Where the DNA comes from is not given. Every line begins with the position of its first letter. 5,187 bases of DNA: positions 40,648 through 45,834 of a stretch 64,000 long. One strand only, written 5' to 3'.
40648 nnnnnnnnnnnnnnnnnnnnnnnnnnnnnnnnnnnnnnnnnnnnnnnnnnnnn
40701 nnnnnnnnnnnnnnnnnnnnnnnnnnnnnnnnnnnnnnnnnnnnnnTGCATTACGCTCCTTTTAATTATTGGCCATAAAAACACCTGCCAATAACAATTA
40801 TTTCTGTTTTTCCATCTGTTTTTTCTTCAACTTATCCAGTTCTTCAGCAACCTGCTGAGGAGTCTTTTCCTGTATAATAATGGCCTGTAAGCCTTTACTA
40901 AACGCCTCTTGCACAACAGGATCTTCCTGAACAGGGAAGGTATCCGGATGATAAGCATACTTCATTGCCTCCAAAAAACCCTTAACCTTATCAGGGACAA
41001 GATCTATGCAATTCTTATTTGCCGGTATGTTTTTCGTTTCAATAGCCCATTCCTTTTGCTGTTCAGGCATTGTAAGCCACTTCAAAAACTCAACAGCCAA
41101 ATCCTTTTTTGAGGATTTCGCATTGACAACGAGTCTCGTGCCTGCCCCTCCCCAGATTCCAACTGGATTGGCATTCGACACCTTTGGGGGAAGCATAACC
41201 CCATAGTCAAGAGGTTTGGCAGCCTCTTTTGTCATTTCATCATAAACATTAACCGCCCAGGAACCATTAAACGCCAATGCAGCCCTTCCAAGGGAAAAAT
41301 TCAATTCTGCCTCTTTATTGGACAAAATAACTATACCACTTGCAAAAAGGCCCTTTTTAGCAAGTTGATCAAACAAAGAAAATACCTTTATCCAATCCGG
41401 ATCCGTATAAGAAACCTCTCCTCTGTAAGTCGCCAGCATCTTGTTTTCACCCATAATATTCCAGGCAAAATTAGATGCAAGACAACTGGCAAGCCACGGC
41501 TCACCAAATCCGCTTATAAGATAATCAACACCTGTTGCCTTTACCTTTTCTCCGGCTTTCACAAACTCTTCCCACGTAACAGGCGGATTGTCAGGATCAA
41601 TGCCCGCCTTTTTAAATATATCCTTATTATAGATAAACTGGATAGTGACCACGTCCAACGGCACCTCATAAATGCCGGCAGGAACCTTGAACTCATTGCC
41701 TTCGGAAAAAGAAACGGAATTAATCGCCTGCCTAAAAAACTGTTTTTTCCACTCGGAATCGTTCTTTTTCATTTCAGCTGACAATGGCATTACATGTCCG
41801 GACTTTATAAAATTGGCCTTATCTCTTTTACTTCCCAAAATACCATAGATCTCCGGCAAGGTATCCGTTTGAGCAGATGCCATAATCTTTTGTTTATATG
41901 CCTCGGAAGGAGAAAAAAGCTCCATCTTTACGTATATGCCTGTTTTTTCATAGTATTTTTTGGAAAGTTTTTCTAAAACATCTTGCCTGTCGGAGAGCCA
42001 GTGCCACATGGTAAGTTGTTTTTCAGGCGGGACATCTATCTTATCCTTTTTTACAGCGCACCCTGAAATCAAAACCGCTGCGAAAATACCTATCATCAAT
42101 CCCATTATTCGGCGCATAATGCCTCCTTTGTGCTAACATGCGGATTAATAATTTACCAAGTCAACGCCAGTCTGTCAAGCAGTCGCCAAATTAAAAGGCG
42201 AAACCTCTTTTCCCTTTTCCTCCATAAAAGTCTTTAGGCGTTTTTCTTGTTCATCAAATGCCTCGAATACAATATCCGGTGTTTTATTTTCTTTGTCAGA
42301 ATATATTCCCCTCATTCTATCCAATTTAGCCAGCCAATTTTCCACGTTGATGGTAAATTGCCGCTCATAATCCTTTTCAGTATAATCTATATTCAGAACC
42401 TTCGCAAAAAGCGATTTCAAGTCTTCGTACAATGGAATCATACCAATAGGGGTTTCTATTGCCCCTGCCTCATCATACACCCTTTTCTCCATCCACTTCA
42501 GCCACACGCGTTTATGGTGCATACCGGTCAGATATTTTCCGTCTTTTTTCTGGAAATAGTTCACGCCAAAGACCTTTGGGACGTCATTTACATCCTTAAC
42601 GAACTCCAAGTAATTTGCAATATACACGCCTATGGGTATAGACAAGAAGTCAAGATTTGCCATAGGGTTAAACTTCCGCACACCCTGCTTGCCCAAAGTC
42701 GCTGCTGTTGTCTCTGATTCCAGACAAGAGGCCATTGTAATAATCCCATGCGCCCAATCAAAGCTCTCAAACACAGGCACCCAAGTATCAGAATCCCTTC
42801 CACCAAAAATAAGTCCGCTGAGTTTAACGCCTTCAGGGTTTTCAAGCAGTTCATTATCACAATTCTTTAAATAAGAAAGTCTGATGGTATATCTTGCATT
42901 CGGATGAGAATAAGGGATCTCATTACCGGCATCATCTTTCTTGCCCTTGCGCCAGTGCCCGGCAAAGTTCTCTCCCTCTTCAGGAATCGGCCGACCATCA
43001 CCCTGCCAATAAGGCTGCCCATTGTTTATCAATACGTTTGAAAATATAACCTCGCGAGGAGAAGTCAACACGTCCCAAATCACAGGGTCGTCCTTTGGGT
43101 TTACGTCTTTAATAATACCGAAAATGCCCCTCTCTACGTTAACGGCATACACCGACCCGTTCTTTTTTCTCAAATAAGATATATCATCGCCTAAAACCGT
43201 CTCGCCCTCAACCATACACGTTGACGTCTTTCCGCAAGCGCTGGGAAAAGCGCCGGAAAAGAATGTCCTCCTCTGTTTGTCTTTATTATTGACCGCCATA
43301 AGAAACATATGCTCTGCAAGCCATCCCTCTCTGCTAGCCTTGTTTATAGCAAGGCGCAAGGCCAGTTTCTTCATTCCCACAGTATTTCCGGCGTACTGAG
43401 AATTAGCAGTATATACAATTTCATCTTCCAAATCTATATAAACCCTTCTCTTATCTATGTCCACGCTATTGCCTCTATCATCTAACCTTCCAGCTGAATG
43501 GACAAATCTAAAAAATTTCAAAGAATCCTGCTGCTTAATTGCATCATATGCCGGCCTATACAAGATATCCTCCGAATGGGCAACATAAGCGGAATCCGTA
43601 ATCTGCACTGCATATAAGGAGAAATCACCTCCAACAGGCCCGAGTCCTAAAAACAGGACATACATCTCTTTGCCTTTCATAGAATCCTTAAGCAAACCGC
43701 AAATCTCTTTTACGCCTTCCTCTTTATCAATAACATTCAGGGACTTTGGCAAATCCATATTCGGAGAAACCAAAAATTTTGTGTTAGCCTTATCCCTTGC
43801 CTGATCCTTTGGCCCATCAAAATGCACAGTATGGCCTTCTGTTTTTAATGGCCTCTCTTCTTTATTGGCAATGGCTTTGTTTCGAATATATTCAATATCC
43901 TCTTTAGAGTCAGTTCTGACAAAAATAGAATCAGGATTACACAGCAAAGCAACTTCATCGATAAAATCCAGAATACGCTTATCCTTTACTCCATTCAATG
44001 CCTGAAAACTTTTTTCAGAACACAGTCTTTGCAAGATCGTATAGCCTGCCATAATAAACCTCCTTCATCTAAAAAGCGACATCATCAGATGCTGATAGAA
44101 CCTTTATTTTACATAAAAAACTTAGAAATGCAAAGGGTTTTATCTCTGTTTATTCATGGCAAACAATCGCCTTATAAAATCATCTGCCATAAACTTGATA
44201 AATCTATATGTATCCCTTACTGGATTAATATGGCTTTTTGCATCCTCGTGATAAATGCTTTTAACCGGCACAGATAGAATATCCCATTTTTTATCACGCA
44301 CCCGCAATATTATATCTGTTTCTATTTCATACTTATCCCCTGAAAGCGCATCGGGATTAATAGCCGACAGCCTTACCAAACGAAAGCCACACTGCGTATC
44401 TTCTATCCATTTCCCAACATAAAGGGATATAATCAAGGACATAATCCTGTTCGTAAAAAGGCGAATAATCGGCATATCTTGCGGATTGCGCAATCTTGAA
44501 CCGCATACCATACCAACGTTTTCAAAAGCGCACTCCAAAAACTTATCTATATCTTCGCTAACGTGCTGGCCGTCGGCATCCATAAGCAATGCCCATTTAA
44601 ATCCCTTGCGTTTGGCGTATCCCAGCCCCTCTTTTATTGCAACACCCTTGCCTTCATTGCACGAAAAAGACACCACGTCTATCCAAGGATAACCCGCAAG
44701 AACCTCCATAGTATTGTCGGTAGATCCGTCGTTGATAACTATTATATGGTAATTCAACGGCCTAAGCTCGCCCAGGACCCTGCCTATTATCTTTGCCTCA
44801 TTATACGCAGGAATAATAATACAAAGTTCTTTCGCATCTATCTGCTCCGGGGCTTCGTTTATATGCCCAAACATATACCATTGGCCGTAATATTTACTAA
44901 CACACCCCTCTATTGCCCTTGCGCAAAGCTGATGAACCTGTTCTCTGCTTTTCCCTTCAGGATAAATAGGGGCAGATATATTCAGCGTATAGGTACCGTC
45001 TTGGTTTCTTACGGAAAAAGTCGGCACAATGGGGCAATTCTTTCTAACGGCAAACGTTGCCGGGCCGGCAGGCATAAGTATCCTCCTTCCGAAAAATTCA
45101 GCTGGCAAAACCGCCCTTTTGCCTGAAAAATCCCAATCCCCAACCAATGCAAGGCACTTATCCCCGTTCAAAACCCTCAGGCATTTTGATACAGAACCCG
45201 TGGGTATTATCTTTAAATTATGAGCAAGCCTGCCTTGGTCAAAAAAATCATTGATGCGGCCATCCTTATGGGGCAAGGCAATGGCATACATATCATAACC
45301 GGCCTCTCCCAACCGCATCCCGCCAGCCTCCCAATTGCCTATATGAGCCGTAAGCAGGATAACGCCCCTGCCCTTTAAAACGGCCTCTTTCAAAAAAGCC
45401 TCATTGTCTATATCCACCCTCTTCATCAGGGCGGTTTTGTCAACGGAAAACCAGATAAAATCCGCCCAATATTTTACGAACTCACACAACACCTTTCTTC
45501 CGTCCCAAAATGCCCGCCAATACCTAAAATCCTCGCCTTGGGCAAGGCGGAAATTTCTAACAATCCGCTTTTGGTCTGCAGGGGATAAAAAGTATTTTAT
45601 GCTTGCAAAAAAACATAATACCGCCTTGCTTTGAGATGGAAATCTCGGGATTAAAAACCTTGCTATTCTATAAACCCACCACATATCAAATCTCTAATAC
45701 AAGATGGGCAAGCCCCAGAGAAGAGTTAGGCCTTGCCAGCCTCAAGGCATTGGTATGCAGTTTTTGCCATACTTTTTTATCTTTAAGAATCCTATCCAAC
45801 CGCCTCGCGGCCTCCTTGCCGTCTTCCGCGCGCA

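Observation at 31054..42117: Polysaccharide-utilisation-like locus with paralogous clan GH-A hydrolases, a tandem-repeat putative CBM protein and an 899-aa secreted beta-barrel-like protein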

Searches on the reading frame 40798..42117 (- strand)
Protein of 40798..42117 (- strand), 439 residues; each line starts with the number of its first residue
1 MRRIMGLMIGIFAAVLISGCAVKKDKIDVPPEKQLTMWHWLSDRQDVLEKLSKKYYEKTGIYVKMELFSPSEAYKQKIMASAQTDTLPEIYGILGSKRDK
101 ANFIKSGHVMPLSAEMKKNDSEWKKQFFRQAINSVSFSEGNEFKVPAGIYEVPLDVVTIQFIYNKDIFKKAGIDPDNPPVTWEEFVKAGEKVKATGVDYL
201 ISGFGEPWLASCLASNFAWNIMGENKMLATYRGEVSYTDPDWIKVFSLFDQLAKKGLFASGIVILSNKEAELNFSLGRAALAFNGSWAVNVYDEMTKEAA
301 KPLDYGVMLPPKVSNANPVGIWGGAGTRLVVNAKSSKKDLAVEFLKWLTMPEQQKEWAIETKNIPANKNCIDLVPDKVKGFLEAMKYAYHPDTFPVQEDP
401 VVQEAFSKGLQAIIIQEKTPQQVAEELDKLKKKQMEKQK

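Call 3: search_protein_families(library=pfam, proteins=[window:40798-42117:-], max_evalue=0.01)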
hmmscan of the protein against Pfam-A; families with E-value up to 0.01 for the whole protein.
window:40798-42117:- (439 aa): 2 families
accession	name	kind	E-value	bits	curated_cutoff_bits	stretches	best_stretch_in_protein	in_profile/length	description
PF13416.11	SBP_bac_8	-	8.9e-37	127.8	27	1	51-375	2-268/279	Bacterial extracellular solute-binding protein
PF01547.30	SBP_bac_1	-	5.2e-32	112.5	26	1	46-355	6-307/307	Bacterial extracellular solute-binding protein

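Call 4: search_protein_families(library=ncbifam, proteins=[window:40798-42117:-], max_evalue=0.01)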
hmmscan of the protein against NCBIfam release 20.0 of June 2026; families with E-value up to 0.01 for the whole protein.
window:40798-42117:- (439 aa): 6 families
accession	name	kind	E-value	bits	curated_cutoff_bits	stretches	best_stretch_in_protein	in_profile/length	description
NF008211.0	PRK10974.1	equivalog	3.3e-21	75.4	411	1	101-385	95-368/439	sn-glycerol-3-phosphate ABC transporter substrate-binding protein UgpB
TIGR03851.1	chitin_NgcE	equivalog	5.7e-16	58.5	399.65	1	162-369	166-372/450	N-acetylglucosamine/diacetylchitobiose ABC transporter substrate-binding protein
NF007011.0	PRK09474.1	equivalog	1.9e-14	53.3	291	1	14-348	12-309/396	maltose/maltodextrin ABC transporter substrate-binding protein MalE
NF053763.1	ABCarbgalBndGanS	equivalog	3.5e-12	45.8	700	1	145-372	134-350/420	galactooligosaccharide ABC transporter substrate-binding protein GanS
TIGR03850.1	bind_CPR_0540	equivalog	2.2e-11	43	299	1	7-384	7-380/437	carbohydrate ABC transporter substrate-binding protein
TIGR00578.1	ku70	superfamily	0.0042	15.5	194.25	1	361-437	427-494/586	ATP-dependent DNA helicase II, 70 kDa subunit (ku70)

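Call 60: search_solved_structures(query=window:40798-42117:-, max_evalue=0.00001)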
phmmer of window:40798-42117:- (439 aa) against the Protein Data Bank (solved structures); distinct sequences matched with E-value up to 0.00001: 239 (the best 60 are shown).
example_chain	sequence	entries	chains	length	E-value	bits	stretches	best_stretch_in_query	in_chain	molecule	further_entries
7ehp_A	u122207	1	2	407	1.4e-24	90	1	59-432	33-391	chitin oligosaccahride binding protein NagB1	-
7eho_A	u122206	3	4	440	6.1e-23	84.6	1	47-431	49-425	Chitin oligosaccharide binding protein NagB2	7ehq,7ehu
3zkk_A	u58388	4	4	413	1.4e-18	70.2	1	31-418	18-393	XOS BINDING PROTEIN | PUTATIVE SUGAR TRANSPORTER SOLUTE-BINDING PROTEIN | SUGAR TRANSPORTER SOLUTE-BINDING PROTEIN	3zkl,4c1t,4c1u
4zza_A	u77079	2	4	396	1.5e-18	70.1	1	149-362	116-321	Sugar binding protein of ABC transporter system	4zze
4zs9_A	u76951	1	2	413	1.7e-18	69.9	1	149-362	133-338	Sugar binding protein of ABC transporter system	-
7bvt_A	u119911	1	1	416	4.1e-18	68.7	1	34-366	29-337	Hypothetical sugar ABC-transporter sugar binding protein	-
4aq4_A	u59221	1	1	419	9.2e-18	67.5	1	152-386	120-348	SN-GLYCEROL-3-PHOSPHATE-BINDING PERIPLASMIC PROTEIN UGPB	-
5ci5_A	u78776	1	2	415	1.7e-17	66.6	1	33-423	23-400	Extracellular solute-binding protein family 1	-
6x84_A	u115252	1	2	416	4.8e-17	65.1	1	153-386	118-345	sn-glycerol-3-phosphate-binding periplasmic protein UgpB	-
7x0i_A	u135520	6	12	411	4.4e-16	62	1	150-410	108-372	CbpB | CpbB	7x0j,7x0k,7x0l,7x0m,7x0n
4qrz_A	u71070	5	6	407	7.3e-15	57.9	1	35-426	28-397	ABC-TYPE SUGAR TRANSPORTER | ABC transporter, substrate binding protein (Sugar)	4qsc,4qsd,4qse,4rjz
9xor_A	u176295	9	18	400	7.7e-14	54.6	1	147-428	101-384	maltose-binding protein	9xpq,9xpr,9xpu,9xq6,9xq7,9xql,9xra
3quf_A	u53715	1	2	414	1.9e-13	53.3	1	143-353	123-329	Extracellular solute-binding protein, family 1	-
4r9f_A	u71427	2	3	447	3.1e-13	52.6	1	6-365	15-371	MBP1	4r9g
4g68_B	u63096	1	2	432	6.4e-13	51.5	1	56-367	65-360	ABC transporter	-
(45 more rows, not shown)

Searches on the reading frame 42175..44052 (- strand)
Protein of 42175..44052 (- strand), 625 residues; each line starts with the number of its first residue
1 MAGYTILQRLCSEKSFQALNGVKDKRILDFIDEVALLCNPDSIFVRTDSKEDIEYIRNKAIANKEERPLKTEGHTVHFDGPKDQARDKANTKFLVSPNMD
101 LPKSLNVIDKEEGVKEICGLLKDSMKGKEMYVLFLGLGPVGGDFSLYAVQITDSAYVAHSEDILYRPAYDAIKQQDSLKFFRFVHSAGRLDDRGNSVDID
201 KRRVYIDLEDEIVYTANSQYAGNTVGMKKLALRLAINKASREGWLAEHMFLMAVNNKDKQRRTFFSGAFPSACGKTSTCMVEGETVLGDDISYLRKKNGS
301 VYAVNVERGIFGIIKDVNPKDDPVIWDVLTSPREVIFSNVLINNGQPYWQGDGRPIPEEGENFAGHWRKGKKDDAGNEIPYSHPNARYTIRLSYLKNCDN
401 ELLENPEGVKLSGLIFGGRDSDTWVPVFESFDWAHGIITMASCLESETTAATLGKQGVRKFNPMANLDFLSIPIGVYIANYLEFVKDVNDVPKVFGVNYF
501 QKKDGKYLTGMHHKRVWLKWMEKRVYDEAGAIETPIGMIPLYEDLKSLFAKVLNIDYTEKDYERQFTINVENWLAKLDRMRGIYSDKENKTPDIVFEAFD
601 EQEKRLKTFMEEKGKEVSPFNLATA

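Call 3: search_protein_families(library=pfam, proteins=[window:42175-44052:-], max_evalue=0.01)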
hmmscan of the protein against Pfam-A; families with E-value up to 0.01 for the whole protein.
window:42175-44052:- (625 aa): 2 families
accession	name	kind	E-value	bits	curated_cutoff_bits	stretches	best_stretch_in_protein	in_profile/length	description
PF00821.23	PEPCK_GTP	-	6.9e-106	354.5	23.8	1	244-605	1-357/357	Phosphoenolpyruvate carboxykinase C-terminal P-loop domain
PF17297.7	PEPCK_N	-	1.7e-59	201.5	23.8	1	29-239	1-217/218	Phosphoenolpyruvate carboxykinase N-terminal domain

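Call 4: search_protein_families(library=ncbifam, proteins=[window:42175-44052:-], max_evalue=0.01)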
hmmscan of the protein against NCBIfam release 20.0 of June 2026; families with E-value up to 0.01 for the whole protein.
window:42175-44052:- (625 aa): 2 families
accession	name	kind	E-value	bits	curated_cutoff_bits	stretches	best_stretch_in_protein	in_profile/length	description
NF003253.0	PRK04210.1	equivalog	5.2e-189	629.5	504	1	8-608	4-609/612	phosphoenolpyruvate carboxykinase (GTP)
NF006823.0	PRK09344.1-5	equivalog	0.0026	16.4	815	1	204-344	163-289/513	phosphoenolpyruvate carboxykinase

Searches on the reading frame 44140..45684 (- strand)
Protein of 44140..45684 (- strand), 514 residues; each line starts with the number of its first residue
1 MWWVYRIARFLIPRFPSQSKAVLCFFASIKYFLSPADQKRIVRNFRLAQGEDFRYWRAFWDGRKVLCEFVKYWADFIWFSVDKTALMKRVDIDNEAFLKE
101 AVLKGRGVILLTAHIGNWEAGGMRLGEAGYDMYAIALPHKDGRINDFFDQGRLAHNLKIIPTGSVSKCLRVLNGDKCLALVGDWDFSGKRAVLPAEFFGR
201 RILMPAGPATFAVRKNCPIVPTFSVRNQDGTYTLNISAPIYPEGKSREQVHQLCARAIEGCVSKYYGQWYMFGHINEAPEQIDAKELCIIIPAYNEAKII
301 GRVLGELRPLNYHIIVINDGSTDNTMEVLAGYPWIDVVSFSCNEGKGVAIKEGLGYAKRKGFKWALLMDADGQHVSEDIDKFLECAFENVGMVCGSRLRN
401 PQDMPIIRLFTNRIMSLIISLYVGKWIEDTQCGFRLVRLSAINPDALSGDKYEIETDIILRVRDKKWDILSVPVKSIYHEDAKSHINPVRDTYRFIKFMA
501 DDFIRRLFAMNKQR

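Call 80: search_protein_families(library=pfam, proteins=[window:44140-45684:-], max_evalue=0.00001)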
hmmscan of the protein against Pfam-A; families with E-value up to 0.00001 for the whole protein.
window:44140-45684:- (514 aa): 3 families
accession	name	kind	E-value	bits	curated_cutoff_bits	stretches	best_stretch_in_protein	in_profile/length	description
PF03279.18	Lip_A_acyltrans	-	4.9e-26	92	22.3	1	72-272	86-289/295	Bacterial lipid A biosynthesis acyltransferase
PF00535.33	Glycos_transf_2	-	5.1e-23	82.3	23.3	1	288-441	1-163/168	Glycosyl transferase family 2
PF13641.12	Glyco_tranf_2_3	-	2.1e-06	28.4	27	1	287-393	3-119/230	Glycosyltransferase like family 2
